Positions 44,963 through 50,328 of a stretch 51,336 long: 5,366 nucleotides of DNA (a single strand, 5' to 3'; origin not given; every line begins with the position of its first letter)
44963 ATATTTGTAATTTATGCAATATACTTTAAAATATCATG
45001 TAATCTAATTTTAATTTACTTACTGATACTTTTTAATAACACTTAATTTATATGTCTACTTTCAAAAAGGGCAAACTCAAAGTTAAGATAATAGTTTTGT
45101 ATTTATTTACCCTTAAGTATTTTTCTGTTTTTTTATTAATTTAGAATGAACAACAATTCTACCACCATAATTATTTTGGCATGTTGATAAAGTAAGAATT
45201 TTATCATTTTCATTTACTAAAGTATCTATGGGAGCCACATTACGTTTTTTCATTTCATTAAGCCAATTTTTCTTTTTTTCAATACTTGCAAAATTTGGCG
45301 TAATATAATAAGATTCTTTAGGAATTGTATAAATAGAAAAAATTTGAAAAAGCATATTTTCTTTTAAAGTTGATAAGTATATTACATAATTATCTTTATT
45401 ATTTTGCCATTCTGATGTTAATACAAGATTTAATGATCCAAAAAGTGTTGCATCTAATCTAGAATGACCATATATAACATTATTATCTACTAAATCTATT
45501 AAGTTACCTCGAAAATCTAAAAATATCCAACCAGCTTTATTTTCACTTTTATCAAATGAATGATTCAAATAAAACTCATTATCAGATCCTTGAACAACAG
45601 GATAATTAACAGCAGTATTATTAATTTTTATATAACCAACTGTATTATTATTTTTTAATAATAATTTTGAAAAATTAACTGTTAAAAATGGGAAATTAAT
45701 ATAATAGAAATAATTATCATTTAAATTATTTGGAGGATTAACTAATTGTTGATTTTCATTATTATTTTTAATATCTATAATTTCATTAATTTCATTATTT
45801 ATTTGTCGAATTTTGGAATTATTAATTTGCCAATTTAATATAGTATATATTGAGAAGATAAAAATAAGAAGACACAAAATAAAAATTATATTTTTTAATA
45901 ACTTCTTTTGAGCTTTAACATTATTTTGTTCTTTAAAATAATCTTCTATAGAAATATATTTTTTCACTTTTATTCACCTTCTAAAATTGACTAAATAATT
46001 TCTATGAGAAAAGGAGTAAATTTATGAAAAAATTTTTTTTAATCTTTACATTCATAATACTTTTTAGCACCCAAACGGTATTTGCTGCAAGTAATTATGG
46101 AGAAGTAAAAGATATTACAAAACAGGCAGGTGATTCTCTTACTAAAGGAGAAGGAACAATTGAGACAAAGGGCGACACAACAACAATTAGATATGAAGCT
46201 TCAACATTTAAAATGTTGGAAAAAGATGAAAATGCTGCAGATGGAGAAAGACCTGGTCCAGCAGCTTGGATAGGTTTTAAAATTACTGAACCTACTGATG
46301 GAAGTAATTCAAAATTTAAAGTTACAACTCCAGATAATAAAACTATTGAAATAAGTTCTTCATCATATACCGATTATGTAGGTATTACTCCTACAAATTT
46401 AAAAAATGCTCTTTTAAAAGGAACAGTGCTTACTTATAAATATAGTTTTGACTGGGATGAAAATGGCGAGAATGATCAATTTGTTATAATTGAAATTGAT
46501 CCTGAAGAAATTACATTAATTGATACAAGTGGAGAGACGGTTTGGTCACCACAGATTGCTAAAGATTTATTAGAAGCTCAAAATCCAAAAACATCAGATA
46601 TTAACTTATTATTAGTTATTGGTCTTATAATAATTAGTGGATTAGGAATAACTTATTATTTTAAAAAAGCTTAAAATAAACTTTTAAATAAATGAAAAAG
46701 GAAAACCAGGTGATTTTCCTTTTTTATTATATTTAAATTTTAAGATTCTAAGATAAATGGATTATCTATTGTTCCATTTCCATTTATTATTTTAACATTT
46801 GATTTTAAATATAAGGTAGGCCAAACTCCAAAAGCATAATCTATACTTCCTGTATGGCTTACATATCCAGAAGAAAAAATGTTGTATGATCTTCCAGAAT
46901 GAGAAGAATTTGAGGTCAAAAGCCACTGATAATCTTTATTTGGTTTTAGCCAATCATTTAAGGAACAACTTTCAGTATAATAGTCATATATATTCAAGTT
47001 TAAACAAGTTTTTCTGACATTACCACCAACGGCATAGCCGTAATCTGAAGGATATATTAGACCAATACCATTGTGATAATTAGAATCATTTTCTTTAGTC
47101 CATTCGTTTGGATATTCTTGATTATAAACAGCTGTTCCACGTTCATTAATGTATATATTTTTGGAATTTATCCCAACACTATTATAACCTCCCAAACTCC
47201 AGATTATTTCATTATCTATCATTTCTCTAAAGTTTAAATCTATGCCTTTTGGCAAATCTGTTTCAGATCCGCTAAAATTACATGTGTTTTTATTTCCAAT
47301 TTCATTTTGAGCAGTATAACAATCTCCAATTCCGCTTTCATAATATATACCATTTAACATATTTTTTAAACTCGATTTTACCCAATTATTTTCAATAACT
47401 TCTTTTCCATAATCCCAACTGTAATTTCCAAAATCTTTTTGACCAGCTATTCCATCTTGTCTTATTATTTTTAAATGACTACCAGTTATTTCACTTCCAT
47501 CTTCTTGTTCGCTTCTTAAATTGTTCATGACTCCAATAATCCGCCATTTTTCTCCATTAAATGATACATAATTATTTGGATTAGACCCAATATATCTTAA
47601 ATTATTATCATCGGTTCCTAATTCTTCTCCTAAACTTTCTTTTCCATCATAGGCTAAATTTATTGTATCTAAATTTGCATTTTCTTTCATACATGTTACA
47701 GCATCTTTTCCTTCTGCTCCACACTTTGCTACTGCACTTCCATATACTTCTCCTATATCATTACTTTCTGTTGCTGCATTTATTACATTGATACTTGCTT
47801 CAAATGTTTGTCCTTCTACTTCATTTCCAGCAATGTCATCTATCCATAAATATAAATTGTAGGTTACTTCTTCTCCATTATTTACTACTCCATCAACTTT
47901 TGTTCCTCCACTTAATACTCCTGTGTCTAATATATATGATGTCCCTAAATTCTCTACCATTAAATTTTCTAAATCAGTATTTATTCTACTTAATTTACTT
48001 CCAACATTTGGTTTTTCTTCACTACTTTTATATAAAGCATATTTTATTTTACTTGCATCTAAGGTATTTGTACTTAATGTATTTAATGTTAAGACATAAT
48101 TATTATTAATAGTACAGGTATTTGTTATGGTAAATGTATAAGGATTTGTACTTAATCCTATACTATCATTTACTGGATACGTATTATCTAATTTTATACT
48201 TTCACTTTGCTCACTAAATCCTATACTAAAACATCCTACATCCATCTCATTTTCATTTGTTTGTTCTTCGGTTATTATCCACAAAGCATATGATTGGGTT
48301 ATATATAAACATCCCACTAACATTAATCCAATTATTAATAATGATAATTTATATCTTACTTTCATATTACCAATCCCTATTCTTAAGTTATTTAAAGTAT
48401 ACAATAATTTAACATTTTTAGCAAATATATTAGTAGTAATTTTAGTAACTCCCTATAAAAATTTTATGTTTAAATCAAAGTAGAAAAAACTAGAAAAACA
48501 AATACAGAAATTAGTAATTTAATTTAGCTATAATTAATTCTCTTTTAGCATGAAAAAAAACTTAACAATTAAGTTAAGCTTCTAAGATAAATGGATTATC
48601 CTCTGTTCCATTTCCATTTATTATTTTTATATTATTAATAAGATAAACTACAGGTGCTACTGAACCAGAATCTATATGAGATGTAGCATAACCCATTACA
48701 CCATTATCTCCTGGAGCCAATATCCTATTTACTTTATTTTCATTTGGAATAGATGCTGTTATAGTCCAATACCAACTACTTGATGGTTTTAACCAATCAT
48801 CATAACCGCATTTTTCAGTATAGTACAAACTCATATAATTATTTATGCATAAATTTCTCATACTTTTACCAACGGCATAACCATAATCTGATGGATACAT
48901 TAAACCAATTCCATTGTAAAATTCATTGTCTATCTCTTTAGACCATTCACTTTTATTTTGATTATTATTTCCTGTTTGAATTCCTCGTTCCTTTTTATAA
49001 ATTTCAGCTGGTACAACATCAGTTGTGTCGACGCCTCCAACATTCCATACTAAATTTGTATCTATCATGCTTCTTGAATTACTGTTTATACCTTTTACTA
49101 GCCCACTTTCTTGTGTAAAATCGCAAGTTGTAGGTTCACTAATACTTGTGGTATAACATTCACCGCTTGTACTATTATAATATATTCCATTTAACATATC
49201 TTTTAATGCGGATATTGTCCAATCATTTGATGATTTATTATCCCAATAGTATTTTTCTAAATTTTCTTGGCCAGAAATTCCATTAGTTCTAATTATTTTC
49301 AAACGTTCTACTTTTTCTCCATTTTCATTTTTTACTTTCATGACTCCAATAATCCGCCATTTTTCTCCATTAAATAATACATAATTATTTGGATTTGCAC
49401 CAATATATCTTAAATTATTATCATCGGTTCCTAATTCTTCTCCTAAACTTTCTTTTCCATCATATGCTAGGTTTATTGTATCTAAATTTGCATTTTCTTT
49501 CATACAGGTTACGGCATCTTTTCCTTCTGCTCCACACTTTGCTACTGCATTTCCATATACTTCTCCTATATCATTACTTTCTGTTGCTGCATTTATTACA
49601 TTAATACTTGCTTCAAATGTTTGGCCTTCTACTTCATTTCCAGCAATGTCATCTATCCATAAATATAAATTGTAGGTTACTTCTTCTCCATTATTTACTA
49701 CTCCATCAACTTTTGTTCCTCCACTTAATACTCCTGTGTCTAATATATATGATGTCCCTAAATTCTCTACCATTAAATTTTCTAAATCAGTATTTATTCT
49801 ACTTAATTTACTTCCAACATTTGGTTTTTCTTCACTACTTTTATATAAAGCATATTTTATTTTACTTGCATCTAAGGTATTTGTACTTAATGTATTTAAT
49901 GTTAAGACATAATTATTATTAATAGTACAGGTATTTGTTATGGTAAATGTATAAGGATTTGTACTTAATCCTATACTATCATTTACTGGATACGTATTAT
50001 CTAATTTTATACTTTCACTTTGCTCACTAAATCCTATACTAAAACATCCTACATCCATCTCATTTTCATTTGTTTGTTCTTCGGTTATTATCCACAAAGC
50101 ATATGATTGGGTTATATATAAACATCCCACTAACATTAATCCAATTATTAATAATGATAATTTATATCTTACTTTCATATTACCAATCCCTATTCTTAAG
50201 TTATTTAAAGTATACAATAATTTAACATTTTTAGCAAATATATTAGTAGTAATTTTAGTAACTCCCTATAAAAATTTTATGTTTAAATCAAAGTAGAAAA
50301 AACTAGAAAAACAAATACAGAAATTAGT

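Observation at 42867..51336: Class-II array: near-identical 5' halves joined to diverged 3' halves at a sharp boundary (cassette-like variation)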

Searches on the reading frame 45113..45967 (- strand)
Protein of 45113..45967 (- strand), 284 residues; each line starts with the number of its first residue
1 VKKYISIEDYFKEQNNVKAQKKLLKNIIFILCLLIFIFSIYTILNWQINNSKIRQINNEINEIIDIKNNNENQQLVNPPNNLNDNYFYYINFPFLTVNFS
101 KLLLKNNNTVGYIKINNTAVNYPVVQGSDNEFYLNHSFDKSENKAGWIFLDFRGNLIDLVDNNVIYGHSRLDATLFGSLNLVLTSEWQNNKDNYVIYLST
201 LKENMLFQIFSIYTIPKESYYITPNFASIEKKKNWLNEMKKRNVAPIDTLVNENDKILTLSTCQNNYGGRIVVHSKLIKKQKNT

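Call 7: search_protein_families(library=pfam, proteins=[window:45113-45967:-], max_evalue=0.01)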
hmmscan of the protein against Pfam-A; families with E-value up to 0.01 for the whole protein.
window:45113-45967:- (284 aa): 1 family
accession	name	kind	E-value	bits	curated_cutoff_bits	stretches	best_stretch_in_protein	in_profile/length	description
PF04203.18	Sortase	-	1.1e-11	45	26.6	1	113-277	1-124/125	Sortase domain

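Call 8: search_protein_families(library=ncbifam, proteins=[window:45113-45967:-], max_evalue=0.01)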
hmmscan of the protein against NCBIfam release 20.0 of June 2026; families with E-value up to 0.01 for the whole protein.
window:45113-45967:- (284 aa): 4 families
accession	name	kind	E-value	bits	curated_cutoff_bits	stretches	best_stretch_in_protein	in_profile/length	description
TIGR03064.1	sortase_srtB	equivalog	1.5e-43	148.8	153.75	1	21-273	1-235/235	class B sortase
NF040525.1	SrtB_LPKTxSAVK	exception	7.9e-17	61.1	200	1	94-266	50-226/261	class B sortase, LPKTxAVK-specific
NF033747.1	class_E_sortase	subfamily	0.0061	16.4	160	0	246-282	172-210/211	class E sortase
NF033745.1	class_C_sortase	subfamily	0.0068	16.2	160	0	27-137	3-119/220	class C sortase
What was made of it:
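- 45113..45967 (-): Class B sortase gene lying between g1 and g2. Pfam Sortase E 1.1e-11; TIGR03064 srtB E 1.5e-43, at 148.8 bits just under its 153.75-bit cut-off (calls 7, 8).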

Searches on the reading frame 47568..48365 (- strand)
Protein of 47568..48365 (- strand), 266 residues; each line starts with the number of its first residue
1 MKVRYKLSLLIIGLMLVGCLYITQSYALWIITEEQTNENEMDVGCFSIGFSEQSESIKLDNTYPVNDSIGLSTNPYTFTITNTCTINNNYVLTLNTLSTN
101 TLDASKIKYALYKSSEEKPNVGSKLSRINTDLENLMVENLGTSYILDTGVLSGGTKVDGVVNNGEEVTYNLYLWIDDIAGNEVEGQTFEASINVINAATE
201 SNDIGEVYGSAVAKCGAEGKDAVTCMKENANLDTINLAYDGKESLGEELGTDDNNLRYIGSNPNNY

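Call 29: find_related_loci(query=window:47568-48365:-, collection=genome_contigs, flank=3000)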
Query seq(266 aa) (266 aa) in genome_contigs; peptide patterns used: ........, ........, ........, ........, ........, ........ (x = any residue, [..] = any of these).
90 stretches matched a pattern; 25 encode a relative of the query (tblastn E <= 1e-3); 25 distinct loci.
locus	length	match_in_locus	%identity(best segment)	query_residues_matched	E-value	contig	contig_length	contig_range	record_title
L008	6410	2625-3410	83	1-266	6e-135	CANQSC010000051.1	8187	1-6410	MAG: uncultured Bacilli bacterium isolate Lapin-032__bin41 genome assembly, contig: Lapin-032__NODE_11609_length_8187_co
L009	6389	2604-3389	77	1-266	4e-133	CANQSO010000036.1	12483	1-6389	MAG: uncultured Bacilli bacterium isolate Lapin-032__bin38 genome assembly, contig: Lapin-032__NODE_7105_length_12483_co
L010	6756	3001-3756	69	1-266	1e-102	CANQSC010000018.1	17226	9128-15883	MAG: uncultured Bacilli bacterium isolate Lapin-032__bin41 genome assembly, contig: Lapin-032__NODE_4910_length_17226_co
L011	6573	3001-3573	78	1-191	1e-98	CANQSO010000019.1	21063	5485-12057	MAG: uncultured Bacilli bacterium isolate Lapin-032__bin38 genome assembly, contig: Lapin-032__NODE_3861_length_21063_co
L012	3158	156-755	78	1-200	1e-95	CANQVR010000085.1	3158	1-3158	MAG: uncultured Bacilli bacterium isolate Lapin-032__bin75 genome assembly, contig: Lapin-032__NODE_37550_length_3158_co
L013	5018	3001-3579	44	1-198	7e-48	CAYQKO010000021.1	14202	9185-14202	MAG TPA_asm: uncultured Muribaculaceae bacterium isolate SRP222994_co1_113 genome assembly, contig: NODE_9024_length_142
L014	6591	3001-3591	38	1-194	3e-30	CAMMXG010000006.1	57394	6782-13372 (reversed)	MAG: uncultured Mycoplasma sp. isolate ERR4968593_bin.11_MetaWRAP_v1.1_MAG genome assembly, contig: NODE_272_length_5739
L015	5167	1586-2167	39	1-194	3e-29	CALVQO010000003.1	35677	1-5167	MAG: uncultured Bacilli bacterium isolate BRZ_EH__bin21 genome assembly, contig: BRZ_EH__NODE_2006_length_35677_cov_15.1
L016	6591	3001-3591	37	1-194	8e-29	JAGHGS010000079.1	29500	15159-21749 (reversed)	MAG: Bacilli bacterium isolate MAG.262 k127_835832, whole genome shotgun sequence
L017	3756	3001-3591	36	1-194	6e-27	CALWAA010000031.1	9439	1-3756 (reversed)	MAG: uncultured Bacilli bacterium isolate BRZ_DD__bin71 genome assembly, contig: BRZ_DD__NODE_6317_length_9439_cov_6.640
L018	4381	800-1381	34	1-192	7e-27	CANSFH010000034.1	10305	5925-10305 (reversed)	MAG TPA_asm: uncultured Mycoplasma sp. isolate SRR15730527_bin.41_metawrap_v1.3_MAG genome assembly, contig: NODE.6499_l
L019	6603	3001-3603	39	1-194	1e-23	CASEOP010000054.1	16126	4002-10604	uncultured Mycoplasmatota bacterium isolate Batch6_idba_bin.906 genome assembly, contig: Batch6_idba_bin.906.fa_k87_1144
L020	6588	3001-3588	34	1-194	7e-23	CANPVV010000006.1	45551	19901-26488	MAG: uncultured Bacilli bacterium isolate Lapin-001__bin38 genome assembly, contig: Lapin-001__NODE_1084_length_45551_co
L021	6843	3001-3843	35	25-194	4e-20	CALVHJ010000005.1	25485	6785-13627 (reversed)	MAG: uncultured Bacilli bacterium isolate BRZ_EP__bin3 genome assembly, contig: BRZ_EP__NODE_3272_length_25485_cov_4.997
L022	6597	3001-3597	35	1-196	7e-20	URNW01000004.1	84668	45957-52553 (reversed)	uncultured Tenericutes bacterium isolate UMGS1172 genome assembly, contig: NODE_166_length_84668_cov_15.470448, whole ge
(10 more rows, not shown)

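Call 50: predict_structure(alignment_id=A2)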
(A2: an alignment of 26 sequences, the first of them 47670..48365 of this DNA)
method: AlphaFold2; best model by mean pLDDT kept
length: 232 residues; sequences in the alignment: 26
mean_pLDDT: 78.9   pTM: 0.62
mean pLDDT of the five models: 78.9, 77.6, 75.5, 75.1, 75.0
residues with pLDDT >= 90: 17; 70-90: 170; 50-70: 34; < 50: 11
segments of 3 or more residues with pLDDT < 50: 34-38, 199-203
pLDDT, mean of each block of 10 residues (from residue 1): 81 88 75 53 77 72 83 88 83 86 88 90 84 69 86 80 85 88 82 70 58 80 75 48
secondary structure, 60 per line:
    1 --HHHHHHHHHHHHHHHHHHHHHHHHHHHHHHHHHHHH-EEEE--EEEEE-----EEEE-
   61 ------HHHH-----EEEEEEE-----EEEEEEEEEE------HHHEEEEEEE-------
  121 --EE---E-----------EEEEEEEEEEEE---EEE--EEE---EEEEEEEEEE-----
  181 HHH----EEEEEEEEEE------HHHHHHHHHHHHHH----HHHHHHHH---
elements in order: H3-38 E40-43 E46-50 E56-59 H67-70 E76-82 E88-97 E107-113 E140-151 E155-157 E160-162 E166-175 E188-197 H204-217 H222-229

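Call 52: fold_search(model_id=the predicted structure, library=pdb)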
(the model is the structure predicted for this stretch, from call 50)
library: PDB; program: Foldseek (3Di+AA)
matches with E <= 10: 1603; with E <= 0.001: 0
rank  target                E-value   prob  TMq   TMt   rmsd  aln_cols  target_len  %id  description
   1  6k0p_A                6.0e-03  0.25  0.16  0.09  13.1       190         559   13  Catalytic domain of GH87 alpha-1,3-glucanase D1045A in complex with nigerose (released 2019-12-25)
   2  6k0s_A                6.0e-03  0.23  0.16  0.09  13.2       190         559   14  Catalytic domain of GH87 alpha-1,3-glucanase D1069A in complex with nigerose (released 2019-12-25)
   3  7fe0_A                6.4e-03  0.80  0.24  0.28   8.6       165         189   13  AvmM Catalyzes Macrocyclization in Alchivemycin A Biosynthesis (released 2021-09-01)
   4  6k0q_A                6.4e-03  0.41  0.20  0.11  12.9       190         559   13  Catalytic domain of GH87 alpha-1,3-glucanase D1068A in complex with nigerose (released 2019-12-25)
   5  2c9k                  8.9e-03  0.85  0.22  0.10   9.9       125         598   11  Structure of the functional form of the mosquito-larvicidal Cry4Aa toxin from Bacillus thuringiensis at 2.8 A resolution (released 2006-04-25)
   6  1vav_A                8.9e-03  0.41  0.18  0.18  13.1       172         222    8  Crystal structure of alginate lyase PA1167 from Pseudomonas aeruginosa at 2.0 A resolution (released 2004-05-25)
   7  6fig_A                9.4e-03  0.57  0.23  0.16  12.3       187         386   11  Crystal structure of the ANX1 ectodomain from Arabidopsis thaliana (released 2018-07-11)
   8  6k0m                  9.4e-03  0.33  0.20  0.10  13.2       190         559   13  Catalytic domain of GH87 alpha-1,3-glucanase from Paenibacillus glycanilyticus FH11 (released 2019-12-25)
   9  9pnk_A                1.2e-02  0.91  0.33  0.18  10.6       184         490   13  Crystal structure of the GH29-like fucosidase FucWf4 in complex with fucose (released 2025-11-05)
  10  8e2f                  1.2e-02  0.35  0.20  0.08  12.9       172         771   13  Cryo-EM structure of N-terminal arm of BIRC6 (from local refinement 2) (released 2023-02-15)
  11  2duo_B                1.4e-02  0.44  0.21  0.21  14.3       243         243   10  Crystal structure of VIP36 exoplasmic/lumenal domain, Ca2+-bound form (released 2007-07-24)
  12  2xvk                  1.4e-02  0.14  0.14  0.05  18.5       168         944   10  crystal structure of alpha-xylosidase (GH31) from Cellvibrio japonicus in complex with 5-fluoro-alpha-D-xylopyranosyl fl (released 2011-04-13)
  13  3fz3_A                1.5e-02  0.16  0.11  0.08  18.6       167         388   11  Crystal Structure of almond Pru1 protein (released 2009-11-10)
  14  2a6z                  1.6e-02  0.54  0.23  0.24  13.4       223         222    8  Crystal structure of Emp47p carbohydrate recognition domain (CRD), monoclinic crystal form 1 (released 2006-01-31)
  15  2e6v_D                1.6e-02  0.38  0.20  0.20  14.7       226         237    9  Crystal structure of VIP36 exoplasmic/lumenal domain, Ca2+/Man3GlcNAc-bound form (released 2007-07-24)
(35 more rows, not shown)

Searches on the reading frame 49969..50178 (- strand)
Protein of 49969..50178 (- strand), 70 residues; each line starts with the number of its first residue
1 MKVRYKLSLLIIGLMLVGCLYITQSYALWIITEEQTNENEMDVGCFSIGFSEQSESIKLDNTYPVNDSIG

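Call 69: search_protein_families(library=ncbifam, proteins=[window:49969-50178:-], max_evalue=10)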
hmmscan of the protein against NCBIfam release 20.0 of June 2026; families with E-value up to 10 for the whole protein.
seq(70 aa): 1 family
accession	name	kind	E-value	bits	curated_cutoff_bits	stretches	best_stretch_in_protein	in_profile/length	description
NF007250.0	PRK09697.1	equivalog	0.0045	16.9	180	1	7-40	37-69/139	putative general secretion pathway protein GspB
